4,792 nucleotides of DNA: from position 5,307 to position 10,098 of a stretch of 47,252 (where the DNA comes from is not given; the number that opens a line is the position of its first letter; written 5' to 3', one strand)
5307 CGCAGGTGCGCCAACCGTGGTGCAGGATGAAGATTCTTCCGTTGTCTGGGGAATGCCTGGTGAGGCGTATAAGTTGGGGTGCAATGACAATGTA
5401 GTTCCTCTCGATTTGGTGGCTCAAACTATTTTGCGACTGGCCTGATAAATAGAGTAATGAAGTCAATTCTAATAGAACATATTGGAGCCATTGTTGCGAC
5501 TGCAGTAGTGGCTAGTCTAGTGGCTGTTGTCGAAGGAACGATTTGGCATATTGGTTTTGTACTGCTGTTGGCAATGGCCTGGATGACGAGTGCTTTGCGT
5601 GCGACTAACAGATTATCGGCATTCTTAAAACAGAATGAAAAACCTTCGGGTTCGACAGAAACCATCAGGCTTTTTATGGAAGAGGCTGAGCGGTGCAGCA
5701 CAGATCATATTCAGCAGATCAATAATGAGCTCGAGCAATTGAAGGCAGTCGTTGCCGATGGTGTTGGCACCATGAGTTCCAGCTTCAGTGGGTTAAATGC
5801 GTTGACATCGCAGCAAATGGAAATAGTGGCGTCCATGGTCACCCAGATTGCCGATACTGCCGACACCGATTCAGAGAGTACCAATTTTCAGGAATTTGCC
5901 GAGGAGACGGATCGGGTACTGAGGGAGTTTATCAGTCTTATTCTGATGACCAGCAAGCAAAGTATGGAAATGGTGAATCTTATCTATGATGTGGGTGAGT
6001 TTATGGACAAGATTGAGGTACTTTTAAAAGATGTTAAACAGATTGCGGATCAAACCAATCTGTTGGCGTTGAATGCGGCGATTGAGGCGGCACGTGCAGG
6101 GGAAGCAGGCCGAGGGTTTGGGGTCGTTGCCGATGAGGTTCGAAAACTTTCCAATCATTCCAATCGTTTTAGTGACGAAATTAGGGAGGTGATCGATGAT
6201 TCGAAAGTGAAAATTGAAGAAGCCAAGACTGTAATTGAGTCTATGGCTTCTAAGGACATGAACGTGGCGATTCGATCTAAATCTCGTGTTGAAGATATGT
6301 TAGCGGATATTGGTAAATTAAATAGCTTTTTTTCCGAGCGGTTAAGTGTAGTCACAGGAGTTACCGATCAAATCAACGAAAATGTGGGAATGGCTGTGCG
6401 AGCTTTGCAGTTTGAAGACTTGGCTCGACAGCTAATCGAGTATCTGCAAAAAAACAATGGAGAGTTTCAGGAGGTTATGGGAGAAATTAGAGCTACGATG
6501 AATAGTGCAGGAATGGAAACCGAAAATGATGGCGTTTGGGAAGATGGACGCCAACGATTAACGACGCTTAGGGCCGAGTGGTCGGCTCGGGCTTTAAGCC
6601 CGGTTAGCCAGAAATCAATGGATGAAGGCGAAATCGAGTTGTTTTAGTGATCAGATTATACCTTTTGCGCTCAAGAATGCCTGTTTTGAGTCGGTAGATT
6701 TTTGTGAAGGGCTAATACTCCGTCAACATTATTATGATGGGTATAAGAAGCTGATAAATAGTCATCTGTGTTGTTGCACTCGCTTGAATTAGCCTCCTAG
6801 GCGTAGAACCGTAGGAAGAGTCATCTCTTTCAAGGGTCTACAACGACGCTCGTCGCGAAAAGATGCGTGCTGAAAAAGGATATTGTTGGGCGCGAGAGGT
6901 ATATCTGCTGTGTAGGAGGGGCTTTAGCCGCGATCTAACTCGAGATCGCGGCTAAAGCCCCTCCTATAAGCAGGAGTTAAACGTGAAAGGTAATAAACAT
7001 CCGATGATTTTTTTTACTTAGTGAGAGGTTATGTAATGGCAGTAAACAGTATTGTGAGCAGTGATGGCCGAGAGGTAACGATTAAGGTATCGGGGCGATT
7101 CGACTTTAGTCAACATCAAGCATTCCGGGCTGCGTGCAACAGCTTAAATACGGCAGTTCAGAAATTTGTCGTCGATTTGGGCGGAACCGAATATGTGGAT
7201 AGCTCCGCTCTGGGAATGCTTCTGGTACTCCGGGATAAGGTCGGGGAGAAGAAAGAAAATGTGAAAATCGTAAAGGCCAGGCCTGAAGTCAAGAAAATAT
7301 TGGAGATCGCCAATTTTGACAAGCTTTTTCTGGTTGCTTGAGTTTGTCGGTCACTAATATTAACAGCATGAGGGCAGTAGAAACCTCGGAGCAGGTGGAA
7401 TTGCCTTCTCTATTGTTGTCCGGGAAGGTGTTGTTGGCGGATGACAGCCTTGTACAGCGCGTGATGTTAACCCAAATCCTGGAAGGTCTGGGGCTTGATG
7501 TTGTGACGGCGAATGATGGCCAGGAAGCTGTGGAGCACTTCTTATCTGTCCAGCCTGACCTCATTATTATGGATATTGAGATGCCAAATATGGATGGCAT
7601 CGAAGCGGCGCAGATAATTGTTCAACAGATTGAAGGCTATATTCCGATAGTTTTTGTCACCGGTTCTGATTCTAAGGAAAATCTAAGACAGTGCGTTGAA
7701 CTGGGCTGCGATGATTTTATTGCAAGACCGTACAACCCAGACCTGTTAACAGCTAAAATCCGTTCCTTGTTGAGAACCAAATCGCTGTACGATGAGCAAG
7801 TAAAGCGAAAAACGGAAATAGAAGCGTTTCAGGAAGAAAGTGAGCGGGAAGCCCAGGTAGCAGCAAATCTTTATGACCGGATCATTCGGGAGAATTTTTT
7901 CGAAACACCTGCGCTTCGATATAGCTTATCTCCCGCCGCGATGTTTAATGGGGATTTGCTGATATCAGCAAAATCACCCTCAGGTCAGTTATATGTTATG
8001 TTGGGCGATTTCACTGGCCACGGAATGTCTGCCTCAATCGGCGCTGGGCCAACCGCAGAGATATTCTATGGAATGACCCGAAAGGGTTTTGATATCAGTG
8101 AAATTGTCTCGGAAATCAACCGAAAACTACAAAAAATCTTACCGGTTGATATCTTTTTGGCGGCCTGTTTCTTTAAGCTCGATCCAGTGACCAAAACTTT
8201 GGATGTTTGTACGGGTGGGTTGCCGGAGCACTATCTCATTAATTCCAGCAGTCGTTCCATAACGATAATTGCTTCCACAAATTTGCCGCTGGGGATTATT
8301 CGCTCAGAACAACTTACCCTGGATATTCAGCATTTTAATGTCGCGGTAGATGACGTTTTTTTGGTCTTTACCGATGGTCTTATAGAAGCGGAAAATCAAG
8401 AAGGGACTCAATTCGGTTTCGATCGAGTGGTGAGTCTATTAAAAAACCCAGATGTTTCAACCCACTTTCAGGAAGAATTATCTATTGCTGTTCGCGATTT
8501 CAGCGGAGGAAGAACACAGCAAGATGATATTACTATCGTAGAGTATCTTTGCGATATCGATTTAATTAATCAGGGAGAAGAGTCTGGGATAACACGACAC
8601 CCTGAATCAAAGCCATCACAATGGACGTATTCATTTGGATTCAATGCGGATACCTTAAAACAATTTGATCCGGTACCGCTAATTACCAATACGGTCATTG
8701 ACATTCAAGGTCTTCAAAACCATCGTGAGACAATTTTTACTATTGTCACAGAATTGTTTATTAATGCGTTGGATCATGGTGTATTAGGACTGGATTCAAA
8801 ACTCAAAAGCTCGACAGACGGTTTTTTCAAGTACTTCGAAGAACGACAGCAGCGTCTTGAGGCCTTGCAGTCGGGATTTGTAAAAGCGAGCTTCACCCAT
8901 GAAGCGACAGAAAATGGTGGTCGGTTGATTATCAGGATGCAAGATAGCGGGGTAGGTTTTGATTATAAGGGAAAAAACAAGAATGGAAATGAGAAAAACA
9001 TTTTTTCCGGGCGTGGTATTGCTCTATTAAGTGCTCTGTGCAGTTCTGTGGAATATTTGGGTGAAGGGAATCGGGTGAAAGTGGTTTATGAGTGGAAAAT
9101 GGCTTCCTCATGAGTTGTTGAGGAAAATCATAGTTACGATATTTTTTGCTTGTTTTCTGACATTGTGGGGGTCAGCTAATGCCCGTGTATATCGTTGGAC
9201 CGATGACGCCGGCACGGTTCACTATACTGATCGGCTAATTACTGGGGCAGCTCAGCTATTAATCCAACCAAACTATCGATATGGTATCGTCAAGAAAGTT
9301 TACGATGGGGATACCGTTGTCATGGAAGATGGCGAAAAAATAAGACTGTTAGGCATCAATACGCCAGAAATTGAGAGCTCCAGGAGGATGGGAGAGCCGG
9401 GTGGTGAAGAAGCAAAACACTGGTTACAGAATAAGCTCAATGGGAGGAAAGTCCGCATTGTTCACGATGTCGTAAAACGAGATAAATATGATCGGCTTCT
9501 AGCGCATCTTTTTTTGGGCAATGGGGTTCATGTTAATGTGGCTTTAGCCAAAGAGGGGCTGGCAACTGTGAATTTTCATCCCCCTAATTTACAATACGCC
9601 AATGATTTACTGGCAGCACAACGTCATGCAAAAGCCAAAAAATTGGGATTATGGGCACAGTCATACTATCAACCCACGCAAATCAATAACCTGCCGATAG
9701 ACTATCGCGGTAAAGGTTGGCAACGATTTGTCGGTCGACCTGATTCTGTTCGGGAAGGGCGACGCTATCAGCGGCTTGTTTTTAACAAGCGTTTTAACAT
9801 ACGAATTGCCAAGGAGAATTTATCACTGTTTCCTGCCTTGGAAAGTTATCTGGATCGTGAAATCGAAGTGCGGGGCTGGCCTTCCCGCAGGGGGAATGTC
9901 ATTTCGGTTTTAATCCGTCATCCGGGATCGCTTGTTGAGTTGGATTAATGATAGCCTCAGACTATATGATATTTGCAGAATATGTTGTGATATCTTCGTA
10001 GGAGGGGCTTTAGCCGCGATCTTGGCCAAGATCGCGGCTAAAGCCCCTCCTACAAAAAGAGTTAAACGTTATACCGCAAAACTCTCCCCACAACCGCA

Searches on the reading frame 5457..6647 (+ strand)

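Call 22: search_protein_families(library=pfam, proteins=[window:5457-6647:+], max_evalue=0.001)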
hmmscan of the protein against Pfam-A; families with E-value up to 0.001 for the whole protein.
window:5457-6647:+ (396 aa): 1 family
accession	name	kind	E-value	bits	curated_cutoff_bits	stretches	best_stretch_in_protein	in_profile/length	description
PF00015.26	MCPsignal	-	1.7e-28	100.1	34.6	1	168-284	17-132/172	Methyl-accepting chemotaxis protein (MCP) signalling domain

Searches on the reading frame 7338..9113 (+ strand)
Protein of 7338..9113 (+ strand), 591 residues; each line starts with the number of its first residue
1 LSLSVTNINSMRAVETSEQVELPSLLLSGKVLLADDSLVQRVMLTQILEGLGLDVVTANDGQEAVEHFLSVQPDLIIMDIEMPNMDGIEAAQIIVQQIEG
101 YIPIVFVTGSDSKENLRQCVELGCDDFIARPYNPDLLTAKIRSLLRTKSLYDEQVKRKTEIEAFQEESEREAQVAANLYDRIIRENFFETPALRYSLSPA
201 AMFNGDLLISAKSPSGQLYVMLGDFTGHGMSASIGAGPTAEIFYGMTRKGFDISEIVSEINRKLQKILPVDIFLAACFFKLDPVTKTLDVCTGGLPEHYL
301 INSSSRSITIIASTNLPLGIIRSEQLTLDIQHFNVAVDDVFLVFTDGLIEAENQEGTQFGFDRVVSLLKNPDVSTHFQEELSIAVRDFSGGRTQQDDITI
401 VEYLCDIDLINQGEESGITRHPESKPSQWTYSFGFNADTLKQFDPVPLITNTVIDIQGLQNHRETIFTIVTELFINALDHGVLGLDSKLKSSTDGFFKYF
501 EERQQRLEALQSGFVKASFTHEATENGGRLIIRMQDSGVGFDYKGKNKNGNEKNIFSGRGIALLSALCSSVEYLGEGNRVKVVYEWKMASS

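Call 22: search_protein_families(library=pfam, proteins=[window:7338-9113:+], max_evalue=0.001)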
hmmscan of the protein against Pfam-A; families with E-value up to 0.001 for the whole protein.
window:7338-9113:+ (591 aa): 3 families
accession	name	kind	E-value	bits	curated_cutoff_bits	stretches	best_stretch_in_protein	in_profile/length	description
PF07228.17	SpoIIE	-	3.2e-35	122.3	25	1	215-401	2-187/192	Stage II sporulation protein E (SpoIIE)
PF00072.30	Response_reg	-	5.7e-25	88.1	30.2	1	31-142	1-111/111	Response regulator receiver domain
PF13581.12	HATPase_c_2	-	2.9e-07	31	27.4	1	464-582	30-125/127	Histidine kinase-like ATPase domain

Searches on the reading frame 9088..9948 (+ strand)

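Call 22: search_protein_families(library=pfam, proteins=[window:9088-9948:+], max_evalue=0.001)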
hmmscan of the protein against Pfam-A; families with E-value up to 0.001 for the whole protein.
window:9088-9948:+ (286 aa): 2 families
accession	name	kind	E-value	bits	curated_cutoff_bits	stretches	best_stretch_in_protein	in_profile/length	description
PF00565.23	SNase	-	1.3e-23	84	21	1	84-191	1-107/107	Staphylococcal nuclease homologue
PF13511.11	DUF4124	-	3.5e-08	34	22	1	24-54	4-35/56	Domain of unknown function (DUF4124)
